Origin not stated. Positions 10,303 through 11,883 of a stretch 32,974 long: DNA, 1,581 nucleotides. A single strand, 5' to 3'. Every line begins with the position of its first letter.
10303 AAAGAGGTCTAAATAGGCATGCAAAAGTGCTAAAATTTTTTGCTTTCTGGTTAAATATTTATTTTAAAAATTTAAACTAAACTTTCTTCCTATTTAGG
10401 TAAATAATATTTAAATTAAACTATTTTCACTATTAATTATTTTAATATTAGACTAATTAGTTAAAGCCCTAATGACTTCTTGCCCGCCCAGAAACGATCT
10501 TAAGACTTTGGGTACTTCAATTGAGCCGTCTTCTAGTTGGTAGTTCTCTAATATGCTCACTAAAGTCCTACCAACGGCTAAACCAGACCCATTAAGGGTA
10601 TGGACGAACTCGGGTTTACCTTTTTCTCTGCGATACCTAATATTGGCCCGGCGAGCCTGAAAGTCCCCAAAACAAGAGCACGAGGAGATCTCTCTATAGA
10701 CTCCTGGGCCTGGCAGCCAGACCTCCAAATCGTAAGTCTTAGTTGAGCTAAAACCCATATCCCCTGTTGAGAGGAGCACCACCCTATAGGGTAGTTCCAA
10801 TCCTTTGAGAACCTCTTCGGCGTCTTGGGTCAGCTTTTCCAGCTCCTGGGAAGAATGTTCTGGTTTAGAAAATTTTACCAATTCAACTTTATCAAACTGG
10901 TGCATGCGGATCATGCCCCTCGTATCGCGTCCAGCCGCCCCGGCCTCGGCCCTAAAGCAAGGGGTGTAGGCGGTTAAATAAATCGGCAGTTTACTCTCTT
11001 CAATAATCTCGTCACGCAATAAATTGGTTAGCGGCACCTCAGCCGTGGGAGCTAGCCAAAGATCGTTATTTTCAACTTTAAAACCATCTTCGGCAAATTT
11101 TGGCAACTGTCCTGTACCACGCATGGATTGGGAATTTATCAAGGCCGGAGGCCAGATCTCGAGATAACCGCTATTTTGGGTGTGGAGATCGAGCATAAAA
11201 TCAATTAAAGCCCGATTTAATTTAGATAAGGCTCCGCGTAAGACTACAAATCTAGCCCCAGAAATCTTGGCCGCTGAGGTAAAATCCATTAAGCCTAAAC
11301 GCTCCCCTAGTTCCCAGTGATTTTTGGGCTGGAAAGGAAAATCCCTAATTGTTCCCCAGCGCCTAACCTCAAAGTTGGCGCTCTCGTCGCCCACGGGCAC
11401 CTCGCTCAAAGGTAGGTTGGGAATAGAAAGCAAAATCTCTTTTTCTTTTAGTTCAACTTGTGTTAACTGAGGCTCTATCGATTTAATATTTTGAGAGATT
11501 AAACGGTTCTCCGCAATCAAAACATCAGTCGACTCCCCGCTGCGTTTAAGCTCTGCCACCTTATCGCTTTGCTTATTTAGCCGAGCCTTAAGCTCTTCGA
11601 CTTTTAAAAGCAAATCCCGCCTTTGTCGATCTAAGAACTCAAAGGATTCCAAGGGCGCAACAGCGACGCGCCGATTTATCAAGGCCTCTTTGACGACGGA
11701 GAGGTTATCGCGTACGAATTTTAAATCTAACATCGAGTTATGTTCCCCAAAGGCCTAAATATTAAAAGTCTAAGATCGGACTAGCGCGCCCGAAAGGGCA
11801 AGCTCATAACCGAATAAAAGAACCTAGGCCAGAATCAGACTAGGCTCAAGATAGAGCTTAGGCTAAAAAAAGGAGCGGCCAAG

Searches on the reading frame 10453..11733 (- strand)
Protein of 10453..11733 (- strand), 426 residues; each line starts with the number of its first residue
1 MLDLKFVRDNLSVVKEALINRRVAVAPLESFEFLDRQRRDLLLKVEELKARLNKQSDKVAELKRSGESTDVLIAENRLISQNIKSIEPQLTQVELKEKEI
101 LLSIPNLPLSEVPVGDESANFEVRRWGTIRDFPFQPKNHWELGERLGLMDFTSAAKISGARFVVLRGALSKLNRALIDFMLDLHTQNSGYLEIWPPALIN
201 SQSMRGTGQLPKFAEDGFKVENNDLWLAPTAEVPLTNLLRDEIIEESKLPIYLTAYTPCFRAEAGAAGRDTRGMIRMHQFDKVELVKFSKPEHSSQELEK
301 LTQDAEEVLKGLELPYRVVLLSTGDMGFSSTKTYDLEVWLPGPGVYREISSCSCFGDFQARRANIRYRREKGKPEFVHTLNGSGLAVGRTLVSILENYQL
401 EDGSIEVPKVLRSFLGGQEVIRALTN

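Call 14: find_encoding_contigs(protein=window:10453-11733:-, flank=10000, max_places=6)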
Protein window:10453-11733:- (426 aa): 1 contig read that carries it; 1 place shown.
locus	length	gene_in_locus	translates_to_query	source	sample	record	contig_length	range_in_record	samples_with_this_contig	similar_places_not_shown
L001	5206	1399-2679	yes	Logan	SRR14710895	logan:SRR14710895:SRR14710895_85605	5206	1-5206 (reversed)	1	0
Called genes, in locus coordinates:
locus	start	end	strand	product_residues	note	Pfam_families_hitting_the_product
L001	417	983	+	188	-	PF00881:Nitroreductase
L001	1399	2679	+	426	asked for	PF02403:Seryl_tRNA_N, PF00587:tRNA-synt_2b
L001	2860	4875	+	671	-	-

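Call 24: find_homologous_proteins(query=window:10453-11733:-, max_evalue=1e-60)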
Query window:10453-11733:- (426 aa): 8000 proteins with E <= 1e-60 among 8000 candidates; the best 120 are listed.
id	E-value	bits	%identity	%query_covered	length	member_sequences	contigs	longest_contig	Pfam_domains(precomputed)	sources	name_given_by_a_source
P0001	1.2e-279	945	100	100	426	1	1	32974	PF00587.31,PF02403.28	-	-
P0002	3.0e-197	674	72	99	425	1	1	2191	PF00587.31,PF02403.28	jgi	jgi:seryl-tRNA synthetase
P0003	1.2e-193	662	71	99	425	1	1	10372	PF00587.31,PF02403.28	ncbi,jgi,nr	ncbi:MAG: serine--tRNA ligase [Deltaproteobacteria bacterium]|jgi:seryl-tRNA synthetase|nr:serine--t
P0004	5.3e-193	660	70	99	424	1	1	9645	PF00587.31,PF02403.28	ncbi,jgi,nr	ncbi:MAG: serine--tRNA ligase [Deltaproteobacteria bacterium]|jgi:seryl-tRNA synthetase|nr:serine--t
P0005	1.3e-189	649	72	99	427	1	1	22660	PF00587.31,PF02403.28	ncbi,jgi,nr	ncbi:MAG: serine--tRNA ligase [Deltaproteobacteria bacterium]|jgi:seryl-tRNA synthetase|nr:serine--t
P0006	1.6e-189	648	69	99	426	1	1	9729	PF00587.31,PF02403.28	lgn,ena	-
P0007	1.0e-188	646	70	99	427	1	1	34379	PF00587.31,PF02403.28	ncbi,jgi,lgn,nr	ncbi:MAG: serine--tRNA ligase [Deltaproteobacteria bacterium]|jgi:seryl-tRNA synthetase|nr:serine--t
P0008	5.3e-188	643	69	99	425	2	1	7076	PF00587.31,PF02403.28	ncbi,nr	ncbi:MAG: serine--tRNA ligase [Deltaproteobacteria bacterium]|nr:serine--tRNA ligase [Deltaproteobac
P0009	6.0e-188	643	71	99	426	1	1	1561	PF00587.31,PF02403.28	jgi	jgi:seryl-tRNA synthetase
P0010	7.6e-188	643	70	99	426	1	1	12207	PF00587.31,PF02403.28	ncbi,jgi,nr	ncbi:MAG: serine--tRNA ligase [Deltaproteobacteria bacterium]|jgi:seryl-tRNA synthetase|nr:serine--t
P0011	4.0e-187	641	71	99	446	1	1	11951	PF00587.31,PF02403.28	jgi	jgi:seryl-tRNA synthetase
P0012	5.6e-187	640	70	99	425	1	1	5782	PF00587.31,PF02403.28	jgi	jgi:seryl-tRNA synthetase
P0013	8.8e-187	639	70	99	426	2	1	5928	PF00587.31,PF02403.28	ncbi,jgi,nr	ncbi:MAG: serine--tRNA ligase [Deltaproteobacteria bacterium]|jgi:seryl-tRNA synthetase|nr:serine--t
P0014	1.6e-186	639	71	99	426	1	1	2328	PF00587.31,PF02403.28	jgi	jgi:seryl-tRNA synthetase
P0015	1.5e-185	635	67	99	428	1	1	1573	PF00587.31,PF02403.28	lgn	-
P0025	5.5e-184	630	70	99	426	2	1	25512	PF00587.31,PF02403.28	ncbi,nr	ncbi:MAG: serine--tRNA ligase [Deltaproteobacteria bacterium]|nr:serine--tRNA ligase [Deltaproteobac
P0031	1.4e-182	626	67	99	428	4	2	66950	PF00587.31,PF02403.28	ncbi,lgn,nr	ncbi:MAG: serine--tRNA ligase [Candidatus Adiutrix intracellularis]|nr:MAG: serine--tRNA ligase [Can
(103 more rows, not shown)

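Call 33: find_encoding_contigs(protein=P0005, flank=10000, max_places=3)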
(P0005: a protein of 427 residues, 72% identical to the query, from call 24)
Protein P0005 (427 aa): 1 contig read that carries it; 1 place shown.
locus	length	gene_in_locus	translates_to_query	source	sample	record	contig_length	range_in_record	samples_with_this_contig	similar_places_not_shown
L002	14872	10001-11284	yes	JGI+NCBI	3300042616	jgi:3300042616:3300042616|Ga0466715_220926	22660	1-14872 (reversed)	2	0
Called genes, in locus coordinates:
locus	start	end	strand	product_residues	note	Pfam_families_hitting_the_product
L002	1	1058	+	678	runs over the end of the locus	PF07719:TPR_2 (faint), PF01464:SLT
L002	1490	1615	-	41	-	-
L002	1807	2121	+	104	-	PF00216:Bac_DNA_binding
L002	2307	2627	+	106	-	-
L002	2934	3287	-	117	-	PF00216:Bac_DNA_binding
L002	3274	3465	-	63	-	-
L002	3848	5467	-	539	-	PF13429:TPR_15 (faint), PF12895:ANAPC3 (faint), PF13431:TPR_17 (faint), PF13432:TPR_16 (faint), PF14561:TPR_20 (faint), PF21033:RMD1-3 (faint), PF24575:TPR_Slam (faint), PF14559:TPR_19, +12 more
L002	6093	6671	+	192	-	-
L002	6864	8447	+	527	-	PF00496:SBP_bac_5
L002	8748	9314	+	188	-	PF14512:TM1586_NiRdase (faint), PF00881:Nitroreductase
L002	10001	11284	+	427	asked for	PF02403:Seryl_tRNA_N, PF00587:tRNA-synt_2b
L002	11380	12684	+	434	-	PF00905:Transpeptidase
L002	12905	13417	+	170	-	PF03358:FMN_red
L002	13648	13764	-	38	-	-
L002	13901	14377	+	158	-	PF01957:NfeD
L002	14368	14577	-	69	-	-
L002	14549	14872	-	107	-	?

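Call 34: find_encoding_contigs(protein=P0007, flank=10000, max_places=3)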
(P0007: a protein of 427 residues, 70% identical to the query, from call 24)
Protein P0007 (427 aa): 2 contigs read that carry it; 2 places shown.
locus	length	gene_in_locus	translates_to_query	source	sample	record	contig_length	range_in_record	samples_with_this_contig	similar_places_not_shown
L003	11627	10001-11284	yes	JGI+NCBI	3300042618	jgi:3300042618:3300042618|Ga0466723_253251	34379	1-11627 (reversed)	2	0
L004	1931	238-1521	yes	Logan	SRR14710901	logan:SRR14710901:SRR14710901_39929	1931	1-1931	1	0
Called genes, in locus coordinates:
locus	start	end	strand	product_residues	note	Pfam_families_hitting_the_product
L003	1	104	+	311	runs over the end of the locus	PF00389:2-Hacid_dh, PF02826:2-Hacid_dh_C, PF03446:NAD_binding_2 (weak)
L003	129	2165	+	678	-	PF01464:SLT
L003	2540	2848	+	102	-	PF00216:Bac_DNA_binding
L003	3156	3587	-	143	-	PF00216:Bac_DNA_binding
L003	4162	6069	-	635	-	PF00515:TPR_1 (faint), PF07719:TPR_2 (faint), PF13174:TPR_6 (faint), PF13176:TPR_7 (faint), PF14559:TPR_19, PF12895:ANAPC3 (weak), PF13432:TPR_16 (weak), PF14559:TPR_19, +11 more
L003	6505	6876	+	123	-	-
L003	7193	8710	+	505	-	PF00496:SBP_bac_5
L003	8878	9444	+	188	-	PF14512:TM1586_NiRdase (faint), PF00881:Nitroreductase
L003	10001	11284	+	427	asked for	PF02403:Seryl_tRNA_N, PF00587:tRNA-synt_2b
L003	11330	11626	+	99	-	?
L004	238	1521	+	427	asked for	PF02403:Seryl_tRNA_N, PF00587:tRNA-synt_2b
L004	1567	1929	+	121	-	?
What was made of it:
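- It holds c3, two small MITEs and an IS110 remnant (calls 33, 34).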

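Call 56: find_encoding_contigs(protein=P0031, flank=10000, max_places=2)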
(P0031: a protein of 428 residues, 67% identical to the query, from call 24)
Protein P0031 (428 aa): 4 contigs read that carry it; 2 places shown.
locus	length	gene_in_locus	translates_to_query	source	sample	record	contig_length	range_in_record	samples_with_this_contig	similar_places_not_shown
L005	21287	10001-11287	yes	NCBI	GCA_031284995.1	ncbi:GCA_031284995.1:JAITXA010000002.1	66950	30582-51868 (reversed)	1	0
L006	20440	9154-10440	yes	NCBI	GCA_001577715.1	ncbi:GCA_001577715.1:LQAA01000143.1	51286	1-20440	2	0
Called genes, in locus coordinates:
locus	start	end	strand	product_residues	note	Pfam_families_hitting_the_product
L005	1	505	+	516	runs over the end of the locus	PF01590:GAF, PF13185:GAF_2, PF13492:GAF_3 (weak), PF00158:Sigma54_activat, PF14532:Sigma54_activ_2, PF07728:AAA_5 (weak), PF25601:AAA_lid_14, PF02954:HTH_8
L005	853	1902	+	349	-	PF01145:Band_7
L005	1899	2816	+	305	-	PF01145:Band_7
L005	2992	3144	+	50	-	-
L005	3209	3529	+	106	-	-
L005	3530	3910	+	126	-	PF01242:PTPS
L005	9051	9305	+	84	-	-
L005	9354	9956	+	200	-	PF01300:Sua5_yciO_yrdC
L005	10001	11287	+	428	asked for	PF02403:Seryl_tRNA_N, PF00587:tRNA-synt_2b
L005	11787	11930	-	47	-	-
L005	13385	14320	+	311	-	PF02541:Ppx-GppA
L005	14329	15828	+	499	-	PF00478:IMPDH, PF00571:CBS, PF03060:NMO (weak)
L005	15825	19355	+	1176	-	PF02811:PHP, PF07733:DNA_pol3_alpha, PF17657:DNA_pol3_finger, PF14579:HHH_6, PF01336:tRNA_anti-codon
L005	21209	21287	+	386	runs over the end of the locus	PF00425:Chorismate_bind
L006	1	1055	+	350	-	PF01145:Band_7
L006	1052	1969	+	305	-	PF01145:Band_7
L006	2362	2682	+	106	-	-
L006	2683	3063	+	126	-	PF01242:PTPS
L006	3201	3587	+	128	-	-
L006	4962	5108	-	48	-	-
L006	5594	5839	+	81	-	-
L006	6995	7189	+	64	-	-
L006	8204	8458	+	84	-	-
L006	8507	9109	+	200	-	PF01300:Sua5_yciO_yrdC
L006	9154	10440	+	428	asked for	PF02403:Seryl_tRNA_N, PF00587:tRNA-synt_2b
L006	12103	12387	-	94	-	-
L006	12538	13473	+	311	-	PF02541:Ppx-GppA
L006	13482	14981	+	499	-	PF00478:IMPDH, PF00571:CBS, PF03060:NMO (weak)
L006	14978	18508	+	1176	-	PF02811:PHP, PF07733:DNA_pol3_alpha, PF17657:DNA_pol3_finger, PF14579:HHH_6, PF01336:tRNA_anti-codon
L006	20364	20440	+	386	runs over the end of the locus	PF00425:Chorismate_bind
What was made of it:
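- L002, L003 and L007 keep the window's gene order; the Adiutrix loci L005 and L006 do not (call 56).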

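Call 57: find_encoding_contigs(protein=P0025, flank=10000, max_places=2)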
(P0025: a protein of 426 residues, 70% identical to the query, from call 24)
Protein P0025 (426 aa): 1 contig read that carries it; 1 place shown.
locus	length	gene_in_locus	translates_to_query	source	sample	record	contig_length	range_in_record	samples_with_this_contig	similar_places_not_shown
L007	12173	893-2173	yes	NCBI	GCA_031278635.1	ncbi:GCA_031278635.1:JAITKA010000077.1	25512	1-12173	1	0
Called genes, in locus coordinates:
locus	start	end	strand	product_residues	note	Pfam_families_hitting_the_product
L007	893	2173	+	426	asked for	PF02403:Seryl_tRNA_N, PF00587:tRNA-synt_2b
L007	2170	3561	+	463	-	PF00905:Transpeptidase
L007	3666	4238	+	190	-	PF02525:Flavodoxin_2 (weak), PF03358:FMN_red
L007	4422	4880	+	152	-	PF01957:NfeD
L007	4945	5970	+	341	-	PF01145:Band_7, PF16200:Band_7_C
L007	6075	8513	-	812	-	PF13424:TPR_12 (faint)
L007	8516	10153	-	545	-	PF00890:FAD_binding_2, PF07992:Pyr_redox_2 (faint), PF02910:Succ_DH_flav_C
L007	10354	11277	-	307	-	PF02729:OTCace_N, PF00185:OTCace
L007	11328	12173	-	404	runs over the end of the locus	PF00202:Aminotran_3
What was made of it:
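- On MITE (non-autonomous TIR transposon): Those three sit at a deletion or a synteny break (calls 33, 34, 57).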
